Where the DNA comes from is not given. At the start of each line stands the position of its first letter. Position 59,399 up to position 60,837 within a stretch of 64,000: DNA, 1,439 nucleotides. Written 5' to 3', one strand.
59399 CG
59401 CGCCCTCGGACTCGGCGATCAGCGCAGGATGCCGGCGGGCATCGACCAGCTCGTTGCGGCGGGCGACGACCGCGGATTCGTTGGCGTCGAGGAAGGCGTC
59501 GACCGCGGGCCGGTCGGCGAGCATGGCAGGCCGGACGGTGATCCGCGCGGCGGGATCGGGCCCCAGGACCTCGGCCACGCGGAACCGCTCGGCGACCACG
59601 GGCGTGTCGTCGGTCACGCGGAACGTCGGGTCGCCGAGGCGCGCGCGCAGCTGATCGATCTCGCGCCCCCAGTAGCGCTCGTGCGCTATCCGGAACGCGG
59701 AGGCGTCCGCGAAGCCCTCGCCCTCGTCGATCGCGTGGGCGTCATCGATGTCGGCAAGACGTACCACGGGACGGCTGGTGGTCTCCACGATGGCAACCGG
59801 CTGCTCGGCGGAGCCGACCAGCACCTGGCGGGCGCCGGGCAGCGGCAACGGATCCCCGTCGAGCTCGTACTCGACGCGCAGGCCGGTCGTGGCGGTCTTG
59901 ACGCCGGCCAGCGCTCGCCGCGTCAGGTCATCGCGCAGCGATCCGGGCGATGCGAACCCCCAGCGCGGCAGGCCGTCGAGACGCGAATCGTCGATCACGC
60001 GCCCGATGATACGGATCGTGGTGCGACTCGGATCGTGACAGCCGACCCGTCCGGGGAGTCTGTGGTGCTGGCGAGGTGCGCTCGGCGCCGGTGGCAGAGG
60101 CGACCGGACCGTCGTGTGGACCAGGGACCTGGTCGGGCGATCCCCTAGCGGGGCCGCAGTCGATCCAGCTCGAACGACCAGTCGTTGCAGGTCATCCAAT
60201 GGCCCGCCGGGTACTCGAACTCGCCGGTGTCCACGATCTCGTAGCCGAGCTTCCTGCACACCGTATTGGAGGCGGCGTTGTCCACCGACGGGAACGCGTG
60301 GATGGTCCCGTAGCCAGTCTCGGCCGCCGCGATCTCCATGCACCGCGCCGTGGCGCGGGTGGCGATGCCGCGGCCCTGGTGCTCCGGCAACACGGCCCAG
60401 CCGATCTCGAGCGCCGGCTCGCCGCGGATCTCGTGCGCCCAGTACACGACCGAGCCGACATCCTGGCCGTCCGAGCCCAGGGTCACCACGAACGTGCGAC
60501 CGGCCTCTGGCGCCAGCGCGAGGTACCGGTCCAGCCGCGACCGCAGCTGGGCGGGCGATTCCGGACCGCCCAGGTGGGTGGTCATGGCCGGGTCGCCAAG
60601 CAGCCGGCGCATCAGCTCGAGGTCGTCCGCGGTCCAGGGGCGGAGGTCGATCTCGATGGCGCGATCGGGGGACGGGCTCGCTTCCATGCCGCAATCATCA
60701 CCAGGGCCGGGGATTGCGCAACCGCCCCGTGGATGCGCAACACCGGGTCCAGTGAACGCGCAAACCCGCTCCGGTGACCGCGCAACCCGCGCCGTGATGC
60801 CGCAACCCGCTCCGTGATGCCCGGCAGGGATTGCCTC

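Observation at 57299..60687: ASCH-GNAT fusion in an operon with a second GNAT, a SAM methyltransferase and peptidase E: possible acyl-nucleobase/nucleoside modification or salvage module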

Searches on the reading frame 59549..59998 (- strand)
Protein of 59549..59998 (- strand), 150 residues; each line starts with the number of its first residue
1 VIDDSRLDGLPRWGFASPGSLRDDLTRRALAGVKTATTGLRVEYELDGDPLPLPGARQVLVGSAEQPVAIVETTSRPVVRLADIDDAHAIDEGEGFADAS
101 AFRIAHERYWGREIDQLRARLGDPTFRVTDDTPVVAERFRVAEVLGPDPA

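Call 31: search_solved_structures(query=A2, max_evalue=10, show_alignments=5)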
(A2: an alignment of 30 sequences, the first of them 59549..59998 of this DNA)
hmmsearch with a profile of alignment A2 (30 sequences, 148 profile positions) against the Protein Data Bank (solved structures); distinct sequences matched with E-value up to 10: 3.
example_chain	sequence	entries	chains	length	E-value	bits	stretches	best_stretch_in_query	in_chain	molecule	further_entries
1t62_A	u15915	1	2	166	7.7e-18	67.7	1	12-142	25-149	conserved hypothetical protein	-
3s9x_A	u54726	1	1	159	3.1e-15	59.3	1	27-142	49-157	ASCH domain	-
8dkc_A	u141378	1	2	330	0.091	15.6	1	73-129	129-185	DNA-directed RNA polymerase subunit alpha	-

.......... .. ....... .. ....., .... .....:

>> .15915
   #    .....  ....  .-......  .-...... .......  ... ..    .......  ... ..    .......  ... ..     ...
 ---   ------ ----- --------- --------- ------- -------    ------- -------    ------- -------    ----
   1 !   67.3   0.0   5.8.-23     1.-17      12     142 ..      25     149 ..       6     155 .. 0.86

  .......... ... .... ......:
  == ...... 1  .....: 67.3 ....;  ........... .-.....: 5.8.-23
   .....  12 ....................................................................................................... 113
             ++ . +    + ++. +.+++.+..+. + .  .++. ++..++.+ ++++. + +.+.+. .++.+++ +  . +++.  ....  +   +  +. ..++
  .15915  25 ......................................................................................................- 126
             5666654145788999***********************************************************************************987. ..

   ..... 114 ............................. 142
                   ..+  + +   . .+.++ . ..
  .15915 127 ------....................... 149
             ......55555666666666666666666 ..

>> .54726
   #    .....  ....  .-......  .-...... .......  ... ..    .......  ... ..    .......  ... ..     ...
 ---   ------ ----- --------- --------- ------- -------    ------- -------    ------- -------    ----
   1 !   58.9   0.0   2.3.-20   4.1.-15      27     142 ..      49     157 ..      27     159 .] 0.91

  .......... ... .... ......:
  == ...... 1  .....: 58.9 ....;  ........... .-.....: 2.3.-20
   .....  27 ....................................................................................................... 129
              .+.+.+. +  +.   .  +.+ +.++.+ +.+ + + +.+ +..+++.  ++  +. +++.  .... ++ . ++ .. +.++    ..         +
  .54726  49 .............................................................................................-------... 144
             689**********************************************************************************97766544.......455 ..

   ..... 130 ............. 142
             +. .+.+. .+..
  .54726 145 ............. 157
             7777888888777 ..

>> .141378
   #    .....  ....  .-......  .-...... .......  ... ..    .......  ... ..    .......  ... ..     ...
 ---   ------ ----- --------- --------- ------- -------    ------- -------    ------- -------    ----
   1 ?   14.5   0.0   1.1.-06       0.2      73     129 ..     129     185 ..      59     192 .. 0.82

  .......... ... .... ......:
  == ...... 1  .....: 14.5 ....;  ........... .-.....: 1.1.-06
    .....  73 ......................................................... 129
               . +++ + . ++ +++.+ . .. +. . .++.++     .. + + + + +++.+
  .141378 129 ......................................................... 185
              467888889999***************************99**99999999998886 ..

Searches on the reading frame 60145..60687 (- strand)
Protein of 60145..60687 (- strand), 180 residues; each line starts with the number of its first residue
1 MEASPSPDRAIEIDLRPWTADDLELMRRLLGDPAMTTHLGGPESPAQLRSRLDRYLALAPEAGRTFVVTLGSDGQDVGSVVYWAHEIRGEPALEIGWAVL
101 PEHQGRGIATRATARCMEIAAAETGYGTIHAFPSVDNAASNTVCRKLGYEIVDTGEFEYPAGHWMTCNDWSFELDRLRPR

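Call 4: search_protein_families(library=pfam, proteins=[window:60145-60687:-], max_evalue=0.01)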
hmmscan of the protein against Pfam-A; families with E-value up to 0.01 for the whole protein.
window:60145-60687:- (180 aa): 4 families
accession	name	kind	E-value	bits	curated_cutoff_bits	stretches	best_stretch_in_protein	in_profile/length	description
PF13302.13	Acetyltransf_3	-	7.7e-25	88.6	25.4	1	15-149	4-137/138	Acetyltransferase (GNAT) domain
PF00583.31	Acetyltransf_1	-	4.8e-10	40.2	20.7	1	57-149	26-116/116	Acetyltransferase (GNAT) family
PF13508.13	Acetyltransf_7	-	5.6e-07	30.3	27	1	64-150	4-83/84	Acetyltransferase (GNAT) domain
PF08445.16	FR47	-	0.0031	17.9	22.1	1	98-154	28-82/86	FR47-like protein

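Call 5: search_protein_families(library=ncbifam, proteins=[window:60145-60687:-], max_evalue=0.01)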
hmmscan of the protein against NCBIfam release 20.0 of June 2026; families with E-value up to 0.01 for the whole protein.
window:60145-60687:- (180 aa): 1 family
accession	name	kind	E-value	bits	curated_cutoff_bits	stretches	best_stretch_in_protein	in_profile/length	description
NF011709.0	PRK15130.1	equivalog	0.0013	18.6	218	1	12-152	6-143/186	spermidine N1-acetyltransferase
